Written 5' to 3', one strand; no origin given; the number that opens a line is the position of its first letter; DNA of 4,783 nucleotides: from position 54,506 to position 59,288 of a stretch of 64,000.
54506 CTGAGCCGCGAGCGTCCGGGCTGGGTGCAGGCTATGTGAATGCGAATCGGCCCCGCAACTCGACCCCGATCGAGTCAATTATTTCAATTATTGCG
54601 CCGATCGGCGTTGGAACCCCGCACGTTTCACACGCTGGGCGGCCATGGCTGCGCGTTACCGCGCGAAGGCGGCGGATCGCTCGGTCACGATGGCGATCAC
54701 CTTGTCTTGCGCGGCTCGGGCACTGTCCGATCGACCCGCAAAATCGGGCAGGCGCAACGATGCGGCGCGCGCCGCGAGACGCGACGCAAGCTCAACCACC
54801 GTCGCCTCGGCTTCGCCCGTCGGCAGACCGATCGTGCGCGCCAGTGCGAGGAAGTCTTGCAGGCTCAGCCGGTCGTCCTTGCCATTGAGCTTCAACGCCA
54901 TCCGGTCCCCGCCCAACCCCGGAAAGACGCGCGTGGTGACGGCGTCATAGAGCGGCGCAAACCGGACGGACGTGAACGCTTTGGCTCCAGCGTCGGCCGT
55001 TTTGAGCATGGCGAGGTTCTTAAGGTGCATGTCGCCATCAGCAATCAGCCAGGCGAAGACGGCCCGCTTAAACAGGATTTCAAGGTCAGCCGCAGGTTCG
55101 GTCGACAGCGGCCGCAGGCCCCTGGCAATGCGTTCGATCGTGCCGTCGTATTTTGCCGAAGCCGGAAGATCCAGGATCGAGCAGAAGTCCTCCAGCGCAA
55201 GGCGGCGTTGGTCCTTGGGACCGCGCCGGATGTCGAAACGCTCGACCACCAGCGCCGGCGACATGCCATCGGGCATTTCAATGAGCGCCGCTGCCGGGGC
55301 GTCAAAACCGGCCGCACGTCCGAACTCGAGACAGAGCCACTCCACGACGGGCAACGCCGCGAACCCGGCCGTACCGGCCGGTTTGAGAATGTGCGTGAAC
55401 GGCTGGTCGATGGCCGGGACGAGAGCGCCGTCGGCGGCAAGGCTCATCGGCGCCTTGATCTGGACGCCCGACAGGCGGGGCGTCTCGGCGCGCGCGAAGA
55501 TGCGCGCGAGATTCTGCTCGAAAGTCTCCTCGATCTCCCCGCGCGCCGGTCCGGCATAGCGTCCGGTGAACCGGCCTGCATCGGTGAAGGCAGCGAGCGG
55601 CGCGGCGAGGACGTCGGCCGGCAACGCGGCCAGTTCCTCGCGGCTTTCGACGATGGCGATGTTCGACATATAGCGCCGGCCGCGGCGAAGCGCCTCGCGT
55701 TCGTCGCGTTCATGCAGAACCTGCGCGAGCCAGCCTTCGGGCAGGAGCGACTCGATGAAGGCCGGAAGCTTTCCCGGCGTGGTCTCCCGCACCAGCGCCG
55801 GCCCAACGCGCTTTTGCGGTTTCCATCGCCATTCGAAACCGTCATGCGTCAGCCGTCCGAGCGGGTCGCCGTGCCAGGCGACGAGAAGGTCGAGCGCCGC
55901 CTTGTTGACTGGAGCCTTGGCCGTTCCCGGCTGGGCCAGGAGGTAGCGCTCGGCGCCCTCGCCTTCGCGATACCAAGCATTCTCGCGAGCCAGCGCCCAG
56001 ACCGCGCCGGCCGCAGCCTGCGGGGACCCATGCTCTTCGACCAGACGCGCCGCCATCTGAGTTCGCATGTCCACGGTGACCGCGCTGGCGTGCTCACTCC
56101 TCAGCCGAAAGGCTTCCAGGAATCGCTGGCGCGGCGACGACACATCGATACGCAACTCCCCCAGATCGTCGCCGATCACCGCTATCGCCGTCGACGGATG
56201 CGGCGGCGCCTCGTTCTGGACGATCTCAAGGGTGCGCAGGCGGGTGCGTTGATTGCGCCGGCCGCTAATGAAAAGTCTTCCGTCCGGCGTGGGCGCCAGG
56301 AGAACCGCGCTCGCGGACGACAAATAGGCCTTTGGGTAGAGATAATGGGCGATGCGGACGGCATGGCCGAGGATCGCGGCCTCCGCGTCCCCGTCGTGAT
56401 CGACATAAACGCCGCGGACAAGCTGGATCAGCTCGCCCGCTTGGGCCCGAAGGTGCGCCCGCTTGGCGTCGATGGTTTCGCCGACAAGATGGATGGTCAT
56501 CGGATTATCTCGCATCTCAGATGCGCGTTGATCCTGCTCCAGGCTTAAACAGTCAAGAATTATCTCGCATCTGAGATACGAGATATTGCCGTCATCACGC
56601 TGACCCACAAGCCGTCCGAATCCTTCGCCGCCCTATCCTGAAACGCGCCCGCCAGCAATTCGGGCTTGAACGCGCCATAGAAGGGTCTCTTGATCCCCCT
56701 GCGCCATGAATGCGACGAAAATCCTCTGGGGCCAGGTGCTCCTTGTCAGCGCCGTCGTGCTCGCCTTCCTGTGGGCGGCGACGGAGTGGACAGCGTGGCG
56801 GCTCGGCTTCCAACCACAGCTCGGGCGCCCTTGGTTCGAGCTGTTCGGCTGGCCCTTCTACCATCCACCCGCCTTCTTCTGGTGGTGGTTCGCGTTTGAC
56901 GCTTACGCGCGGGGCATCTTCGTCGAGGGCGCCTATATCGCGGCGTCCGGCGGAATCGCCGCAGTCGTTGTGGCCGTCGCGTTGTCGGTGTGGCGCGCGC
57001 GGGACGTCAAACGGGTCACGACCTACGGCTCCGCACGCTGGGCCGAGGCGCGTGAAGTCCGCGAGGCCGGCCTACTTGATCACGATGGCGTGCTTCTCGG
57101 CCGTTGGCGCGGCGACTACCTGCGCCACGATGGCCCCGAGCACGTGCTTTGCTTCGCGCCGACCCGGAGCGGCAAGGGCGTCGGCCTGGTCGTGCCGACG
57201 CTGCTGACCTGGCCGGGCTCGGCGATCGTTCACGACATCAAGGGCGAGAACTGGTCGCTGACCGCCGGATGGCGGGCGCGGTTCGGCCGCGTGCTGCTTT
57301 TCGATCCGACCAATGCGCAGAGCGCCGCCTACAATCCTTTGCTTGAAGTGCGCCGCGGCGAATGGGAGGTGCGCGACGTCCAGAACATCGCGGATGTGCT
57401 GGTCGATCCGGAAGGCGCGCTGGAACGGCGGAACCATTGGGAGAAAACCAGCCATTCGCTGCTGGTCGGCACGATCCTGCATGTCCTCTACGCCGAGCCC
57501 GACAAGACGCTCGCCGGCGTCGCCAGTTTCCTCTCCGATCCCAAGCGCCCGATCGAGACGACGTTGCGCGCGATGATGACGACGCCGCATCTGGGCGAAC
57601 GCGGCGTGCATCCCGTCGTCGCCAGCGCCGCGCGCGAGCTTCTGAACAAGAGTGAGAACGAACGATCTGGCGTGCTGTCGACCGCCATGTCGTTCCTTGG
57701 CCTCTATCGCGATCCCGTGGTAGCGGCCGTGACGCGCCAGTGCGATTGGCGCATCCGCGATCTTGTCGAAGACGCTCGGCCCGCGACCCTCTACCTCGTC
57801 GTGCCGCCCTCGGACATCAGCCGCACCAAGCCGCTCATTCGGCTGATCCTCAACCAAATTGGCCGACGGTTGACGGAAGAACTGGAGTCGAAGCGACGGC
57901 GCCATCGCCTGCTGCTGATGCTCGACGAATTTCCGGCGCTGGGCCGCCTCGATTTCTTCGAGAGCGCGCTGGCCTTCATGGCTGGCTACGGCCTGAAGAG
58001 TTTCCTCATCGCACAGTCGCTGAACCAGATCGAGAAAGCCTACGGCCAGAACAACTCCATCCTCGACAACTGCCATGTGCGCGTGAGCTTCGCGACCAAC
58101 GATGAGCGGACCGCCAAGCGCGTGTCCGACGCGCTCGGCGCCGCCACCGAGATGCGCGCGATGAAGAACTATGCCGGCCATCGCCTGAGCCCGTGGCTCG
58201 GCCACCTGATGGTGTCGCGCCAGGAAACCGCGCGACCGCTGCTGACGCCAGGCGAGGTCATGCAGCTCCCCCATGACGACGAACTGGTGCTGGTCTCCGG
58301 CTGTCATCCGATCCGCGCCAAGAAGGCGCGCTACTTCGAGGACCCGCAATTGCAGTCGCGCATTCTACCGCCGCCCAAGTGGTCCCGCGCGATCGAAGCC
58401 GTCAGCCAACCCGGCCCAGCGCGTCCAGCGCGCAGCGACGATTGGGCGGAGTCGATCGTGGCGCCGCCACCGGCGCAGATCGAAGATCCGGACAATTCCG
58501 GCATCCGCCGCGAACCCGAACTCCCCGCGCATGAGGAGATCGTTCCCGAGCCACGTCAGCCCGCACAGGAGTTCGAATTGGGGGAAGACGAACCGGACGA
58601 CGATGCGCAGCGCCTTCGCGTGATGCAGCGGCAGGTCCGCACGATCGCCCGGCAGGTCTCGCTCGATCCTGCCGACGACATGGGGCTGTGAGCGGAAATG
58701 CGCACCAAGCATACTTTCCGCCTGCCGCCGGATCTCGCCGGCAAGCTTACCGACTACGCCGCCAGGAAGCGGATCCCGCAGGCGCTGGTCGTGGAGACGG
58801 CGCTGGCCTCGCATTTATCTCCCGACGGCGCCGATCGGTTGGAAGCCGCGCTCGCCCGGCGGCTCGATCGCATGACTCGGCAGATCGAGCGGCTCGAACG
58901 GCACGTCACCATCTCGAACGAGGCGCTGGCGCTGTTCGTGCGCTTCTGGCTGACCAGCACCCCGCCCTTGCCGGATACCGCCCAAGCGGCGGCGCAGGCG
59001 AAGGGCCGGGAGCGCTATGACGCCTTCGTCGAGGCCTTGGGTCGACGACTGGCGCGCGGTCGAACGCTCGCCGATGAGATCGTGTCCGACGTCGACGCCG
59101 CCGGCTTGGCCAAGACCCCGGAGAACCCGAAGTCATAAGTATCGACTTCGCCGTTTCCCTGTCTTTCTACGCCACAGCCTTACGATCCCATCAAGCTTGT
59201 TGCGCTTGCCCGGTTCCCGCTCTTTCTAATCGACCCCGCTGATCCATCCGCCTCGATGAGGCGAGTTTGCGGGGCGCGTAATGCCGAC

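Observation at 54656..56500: Solitary HipA-family kinase fused to an AbiEi-like N-terminal domain, inserted between relaxase and traG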

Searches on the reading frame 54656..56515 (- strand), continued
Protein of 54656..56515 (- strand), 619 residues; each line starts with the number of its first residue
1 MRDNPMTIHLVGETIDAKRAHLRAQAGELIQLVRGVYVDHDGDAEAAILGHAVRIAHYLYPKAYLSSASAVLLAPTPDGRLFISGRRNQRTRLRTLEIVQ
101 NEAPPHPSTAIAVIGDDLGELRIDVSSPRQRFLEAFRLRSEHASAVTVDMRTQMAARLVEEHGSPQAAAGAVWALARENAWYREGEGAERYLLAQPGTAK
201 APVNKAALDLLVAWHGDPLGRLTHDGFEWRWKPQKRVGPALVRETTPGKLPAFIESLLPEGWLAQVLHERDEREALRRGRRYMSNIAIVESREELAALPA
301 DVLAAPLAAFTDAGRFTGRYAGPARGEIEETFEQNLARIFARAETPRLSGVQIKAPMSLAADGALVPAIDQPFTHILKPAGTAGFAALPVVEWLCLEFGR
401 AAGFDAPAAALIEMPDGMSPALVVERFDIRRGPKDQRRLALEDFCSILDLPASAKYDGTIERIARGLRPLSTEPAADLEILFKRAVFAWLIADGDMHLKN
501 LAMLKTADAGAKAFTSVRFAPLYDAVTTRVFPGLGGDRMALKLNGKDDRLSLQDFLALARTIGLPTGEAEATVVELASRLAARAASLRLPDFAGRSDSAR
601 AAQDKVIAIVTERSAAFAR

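Call 69: find_related_loci(query=A1, collection=viral_contigs, flank=4000)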
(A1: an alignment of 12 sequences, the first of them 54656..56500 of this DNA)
Query A1 (614 aa) in viral_contigs; peptide patterns used: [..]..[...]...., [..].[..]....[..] (x = any residue, [..] = any of these).
82 stretches matched a pattern; 8 encode a relative of the query (tblastn E <= 1e-3); 8 distinct loci.
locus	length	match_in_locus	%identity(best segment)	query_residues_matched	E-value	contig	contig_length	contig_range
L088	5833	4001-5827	60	3-612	0e+0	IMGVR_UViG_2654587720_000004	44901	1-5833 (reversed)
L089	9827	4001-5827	60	3-612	0e+0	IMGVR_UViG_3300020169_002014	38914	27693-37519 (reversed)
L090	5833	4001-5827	60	3-612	0e+0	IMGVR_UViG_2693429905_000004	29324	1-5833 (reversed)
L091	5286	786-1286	30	378-556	3e-17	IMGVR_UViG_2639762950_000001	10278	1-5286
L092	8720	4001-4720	28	343-582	7e-10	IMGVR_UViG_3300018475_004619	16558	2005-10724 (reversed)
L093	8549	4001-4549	29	343-525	2e-9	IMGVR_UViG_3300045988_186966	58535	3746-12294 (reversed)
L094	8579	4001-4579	25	321-523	4e-9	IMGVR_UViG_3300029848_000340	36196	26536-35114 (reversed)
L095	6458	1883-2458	25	327-525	1e-7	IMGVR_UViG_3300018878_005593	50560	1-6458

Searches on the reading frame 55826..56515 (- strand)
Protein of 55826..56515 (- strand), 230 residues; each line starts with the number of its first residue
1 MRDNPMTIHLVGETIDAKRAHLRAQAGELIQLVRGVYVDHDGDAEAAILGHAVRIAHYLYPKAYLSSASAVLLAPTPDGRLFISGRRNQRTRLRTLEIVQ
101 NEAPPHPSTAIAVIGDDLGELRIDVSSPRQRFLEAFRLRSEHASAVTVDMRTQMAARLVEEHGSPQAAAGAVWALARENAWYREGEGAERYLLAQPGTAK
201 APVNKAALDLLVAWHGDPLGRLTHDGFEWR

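Call 19: search_protein_representatives(protein=window:55826-56515:-)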
Query: 230 residues. Proteins with E-value up to 0.001 (for the whole library): 240; up to 1e-10: 128; up to 1e-30: 42. The best 150 are listed.
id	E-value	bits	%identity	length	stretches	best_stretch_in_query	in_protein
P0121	3.0e-92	325.0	67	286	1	6-230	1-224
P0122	8.7e-89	313.7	65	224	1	6-230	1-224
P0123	2.0e-87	309.2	65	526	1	6-230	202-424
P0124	1.6e-83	296.4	64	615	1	6-230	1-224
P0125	3.5e-82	292.1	79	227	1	1-183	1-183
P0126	7.8e-79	281.1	76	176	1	29-204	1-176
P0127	7.4e-66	238.7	65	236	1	6-202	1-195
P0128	6.9e-65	235.5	68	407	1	6-187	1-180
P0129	6.5e-60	219.2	86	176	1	113-230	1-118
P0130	1.6e-58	214.7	76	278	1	1-137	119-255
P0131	3.3e-57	210.4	64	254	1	6-162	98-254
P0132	3.6e-53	197.2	67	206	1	6-153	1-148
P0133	8.1e-49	183.0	77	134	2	73-159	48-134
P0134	2.2e-48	181.5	46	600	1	8-230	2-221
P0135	2.7e-47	178.0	85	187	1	133-230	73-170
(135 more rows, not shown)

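Call 29: search_solved_structures(query=A2, max_evalue=10, show_alignments=3)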
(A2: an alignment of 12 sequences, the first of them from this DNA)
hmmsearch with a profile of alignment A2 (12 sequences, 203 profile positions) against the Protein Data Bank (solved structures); distinct sequences matched with E-value up to 10: 4.
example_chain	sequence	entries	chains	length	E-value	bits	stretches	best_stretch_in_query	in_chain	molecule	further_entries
7uek_A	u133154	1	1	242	0.65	13.2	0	145-189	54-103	OT3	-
4neq_A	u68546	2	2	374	0.79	12.9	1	50-113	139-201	UDP-N-acetylglucosamine 2-epimerase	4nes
6y8q_A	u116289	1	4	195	1.8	11.8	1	17-70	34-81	Abortive phage infection protein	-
9hlo_A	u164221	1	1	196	1.8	11.7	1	17-70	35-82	Abortive infection protein AbiGI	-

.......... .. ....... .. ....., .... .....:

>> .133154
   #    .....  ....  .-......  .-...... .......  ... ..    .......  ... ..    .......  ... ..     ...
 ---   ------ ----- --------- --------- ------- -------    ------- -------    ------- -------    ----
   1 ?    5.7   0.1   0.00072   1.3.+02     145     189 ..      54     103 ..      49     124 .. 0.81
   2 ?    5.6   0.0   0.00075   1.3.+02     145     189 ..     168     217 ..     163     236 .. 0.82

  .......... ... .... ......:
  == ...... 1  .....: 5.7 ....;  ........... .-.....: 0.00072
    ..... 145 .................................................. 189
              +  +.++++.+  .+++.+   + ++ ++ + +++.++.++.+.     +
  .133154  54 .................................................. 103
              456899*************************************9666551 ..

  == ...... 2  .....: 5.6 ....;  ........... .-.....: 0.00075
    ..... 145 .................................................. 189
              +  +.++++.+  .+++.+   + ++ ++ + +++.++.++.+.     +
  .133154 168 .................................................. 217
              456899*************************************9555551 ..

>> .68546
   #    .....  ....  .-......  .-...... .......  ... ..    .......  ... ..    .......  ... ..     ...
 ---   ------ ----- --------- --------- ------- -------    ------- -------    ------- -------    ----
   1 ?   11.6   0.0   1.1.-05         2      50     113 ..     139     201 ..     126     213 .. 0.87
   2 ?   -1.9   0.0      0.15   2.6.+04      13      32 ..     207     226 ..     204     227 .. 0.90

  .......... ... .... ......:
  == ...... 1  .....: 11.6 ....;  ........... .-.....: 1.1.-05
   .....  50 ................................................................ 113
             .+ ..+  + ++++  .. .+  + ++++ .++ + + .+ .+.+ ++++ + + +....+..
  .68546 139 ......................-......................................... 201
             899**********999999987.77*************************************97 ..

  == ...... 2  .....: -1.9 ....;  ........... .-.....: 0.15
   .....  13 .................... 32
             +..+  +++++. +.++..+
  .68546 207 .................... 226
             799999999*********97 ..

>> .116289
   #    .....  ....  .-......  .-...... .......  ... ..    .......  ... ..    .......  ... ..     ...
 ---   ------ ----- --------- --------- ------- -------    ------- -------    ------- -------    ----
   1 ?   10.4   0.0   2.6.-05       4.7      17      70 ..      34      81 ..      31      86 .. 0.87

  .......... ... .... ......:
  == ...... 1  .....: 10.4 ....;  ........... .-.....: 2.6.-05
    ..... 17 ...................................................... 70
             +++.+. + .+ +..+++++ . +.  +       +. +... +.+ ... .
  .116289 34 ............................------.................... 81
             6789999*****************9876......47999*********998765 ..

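Call 39: predict_structure(alignment_id=A2)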
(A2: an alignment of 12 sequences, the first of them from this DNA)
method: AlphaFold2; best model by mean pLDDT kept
length: 203 residues; sequences in the alignment: 12
mean_pLDDT: 91.6   pTM: 0.85
mean pLDDT of the five models: 91.6, 91.4, 91.4, 90.6, 90.5
residues with pLDDT >= 90: 177; 70-90: 12; 50-70: 3; < 50: 11
segments of 3 or more residues with pLDDT < 50: 193-203
pLDDT, mean of each block of 10 residues (from residue 1): 92 96 95 92 96 98 97 97 96 97 97 95 96 84 94 95 97 96 93 45 32
secondary structure, 60 per line:
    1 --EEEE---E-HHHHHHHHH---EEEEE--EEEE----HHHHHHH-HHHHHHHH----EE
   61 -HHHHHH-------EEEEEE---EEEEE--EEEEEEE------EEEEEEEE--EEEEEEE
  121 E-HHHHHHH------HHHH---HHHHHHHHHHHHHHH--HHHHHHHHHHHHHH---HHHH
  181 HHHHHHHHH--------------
elements in order: E3-6 H12-20 E24-28 E31-34 H39-45 H47-54 H62-67 E75-80 E84-88 E91-97 E104-111 E114-121 H123-129 H136-139 H143-157 H160-173 H177-189

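Call 42: fold_search(model_id=the predicted structure, library=pdb)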
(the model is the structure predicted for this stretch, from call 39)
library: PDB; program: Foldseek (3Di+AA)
matches with E <= 10: 159; with E <= 0.001: 2
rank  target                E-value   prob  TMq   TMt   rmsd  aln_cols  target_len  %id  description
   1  6y8q_A                5.9e-06  1.00  0.46  0.47   6.4       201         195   13  AbiEi antitoxin from Streptococcus agalactiae (released 2020-12-16)
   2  6y8q_D                7.3e-05  1.00  0.47  0.51   6.1       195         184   11  AbiEi antitoxin from Streptococcus agalactiae (released 2020-12-16)
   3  5uvd                  1.6e-01  0.41  0.34  0.32   8.5       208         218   12  Crystal structure of an antigenic nucleotidyltransferase-like protein from Paracoccidioides brasiliensis (released 2018-01-31)
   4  3c18_A                8.4e-01  0.04  0.16  0.12  14.9       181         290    9  Crystal structure of nucleotidyltransferase-like protein (ZP_00538802.1) from Exiguobacterium sibiricum 255-15 at 1.90 (released 2008-02-12)
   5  9dbj_C                1.3e+00  0.09  0.15  0.14   4.2        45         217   13  Structure of Hailong HalB R164A mutant with non-hydrolyzable dATP (released 2025-05-07)
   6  3c18_B                1.4e+00  0.04  0.15  0.12  14.2       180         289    9  Crystal structure of nucleotidyltransferase-like protein (ZP_00538802.1) from Exiguobacterium sibiricum 255-15 at 1.90 (released 2008-02-12)
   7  4at8_C                1.4e+00  0.02  0.16  0.11  15.9       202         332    9  Crystal structure of the NF90-NF45 dimerisation domain complex with ATP (released 2012-08-01)
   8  7qn9_A                1.6e+00  0.04  0.14  0.09  19.7       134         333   10  Cryo-EM structure of human full-length extrasynaptic alpha4beta3delta GABA(A)R in complex with GABA, histamine and nan (released 2022-04-13)
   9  9fg7_A                1.7e+00  0.04  0.14  0.09  19.7       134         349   10  Cryo-EM structure of the full-length alpha1beta3gamma2 GABA(A) receptor in complex with GABA in the short-lived symmet (released 2025-06-04)
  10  4ebj_A                1.8e+00  0.06  0.14  0.12  10.5        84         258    7  Crystal structure of aminoglycoside 4'-O-adenylyltransferase ANT(4')-IIb, apo (released 2012-04-04)
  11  7qn9_B                1.8e+00  0.04  0.15  0.10  18.7       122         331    8  Cryo-EM structure of human full-length extrasynaptic alpha4beta3delta GABA(A)R in complex with GABA, histamine and nan (released 2022-04-13)
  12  9cxd_B                1.8e+00  0.03  0.14  0.09  19.8       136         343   10  Native human GABAA receptor of beta2-alpha1-beta1-beta1-gamma2 assembly (released 2025-01-22)
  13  4ebk_B                1.9e+00  0.03  0.18  0.15  13.5       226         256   11  Crystal structure of aminoglycoside 4'-O-adenylyltransferase ANT(4')-IIb, tobramycin-bound (released 2012-04-04)
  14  9haa_D                1.9e+00  0.03  0.14  0.09  20.4       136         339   12  a5b3 GABAA Receptor resting state (released 2025-11-12)
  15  9dbj_B                2.1e+00  0.08  0.15  0.14   4.2        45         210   13  Structure of Hailong HalB R164A mutant with non-hydrolyzable dATP (released 2025-05-07)
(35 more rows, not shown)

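Call 70: find_related_loci(query=A4, collection=metagenome_contigs, flank=3000)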
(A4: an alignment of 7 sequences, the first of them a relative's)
Query A4 (672 aa) in metagenome_contigs; peptide patterns used: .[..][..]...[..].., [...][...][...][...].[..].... (x = any residue, [..] = any of these).
600 stretches matched a pattern (row limit reached: there are more); 556 encode a relative of the query (tblastn E <= 1e-3); the best 80 are kept; 80 distinct loci.
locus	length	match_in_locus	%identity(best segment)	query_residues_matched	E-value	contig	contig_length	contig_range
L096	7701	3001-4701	40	11-610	1e-121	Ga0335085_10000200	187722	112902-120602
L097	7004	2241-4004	38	8-630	9e-113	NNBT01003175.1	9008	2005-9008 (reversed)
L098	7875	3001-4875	36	8-657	7e-111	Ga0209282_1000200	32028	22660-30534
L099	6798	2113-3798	37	9-602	5e-111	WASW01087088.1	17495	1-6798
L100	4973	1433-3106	38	11-601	2e-110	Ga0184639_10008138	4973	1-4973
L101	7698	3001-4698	38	8-607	6e-108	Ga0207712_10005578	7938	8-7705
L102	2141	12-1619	39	20-590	4e-102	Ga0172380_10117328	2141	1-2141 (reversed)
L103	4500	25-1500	37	79-602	5e-97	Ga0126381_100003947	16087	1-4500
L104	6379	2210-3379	42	212-627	3e-90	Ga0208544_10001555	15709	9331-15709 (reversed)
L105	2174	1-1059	44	234-610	9e-90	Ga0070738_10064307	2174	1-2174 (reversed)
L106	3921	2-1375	39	120-607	7e-85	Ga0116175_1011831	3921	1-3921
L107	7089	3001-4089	39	259-648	2e-75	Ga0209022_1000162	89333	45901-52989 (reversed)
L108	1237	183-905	42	359-604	2e-59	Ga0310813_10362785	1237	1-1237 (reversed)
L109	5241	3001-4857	28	28-654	5e-40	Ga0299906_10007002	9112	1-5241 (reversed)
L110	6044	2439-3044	37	273-499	7e-36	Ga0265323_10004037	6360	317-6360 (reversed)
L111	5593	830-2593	27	9-604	2e-31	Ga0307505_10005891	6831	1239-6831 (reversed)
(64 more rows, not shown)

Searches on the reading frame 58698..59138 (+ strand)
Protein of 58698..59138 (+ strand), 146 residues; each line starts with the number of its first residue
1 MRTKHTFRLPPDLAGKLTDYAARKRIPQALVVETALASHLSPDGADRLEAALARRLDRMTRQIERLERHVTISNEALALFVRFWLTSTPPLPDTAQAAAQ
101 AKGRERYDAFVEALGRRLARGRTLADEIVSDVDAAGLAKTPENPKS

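Call 3: search_protein_families(library=pfam, proteins=[window:58698-59138:+], max_evalue=0.1)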
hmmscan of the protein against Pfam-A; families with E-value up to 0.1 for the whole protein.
window:58698-59138:+ (146 aa): 4 families
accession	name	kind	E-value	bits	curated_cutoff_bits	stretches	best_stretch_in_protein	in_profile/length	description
PF12651.13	RHH_3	-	0.00089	19.6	21.6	1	1-36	1-36/44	Ribbon-helix-helix domain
PF21848.1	DUF6907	-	0.053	14.5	26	1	28-64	75-112/116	Domain of unknown function (DUF6907)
PF20228.3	DUF6587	-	0.054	14.7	27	0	32-57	35-60/82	Family of unknown function (DUF6587)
PF10393.14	Matrilin_ccoil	-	0.082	13.1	26.3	0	51-68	26-43/45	Trimeric coiled-coil oligomerisation domain of matrilin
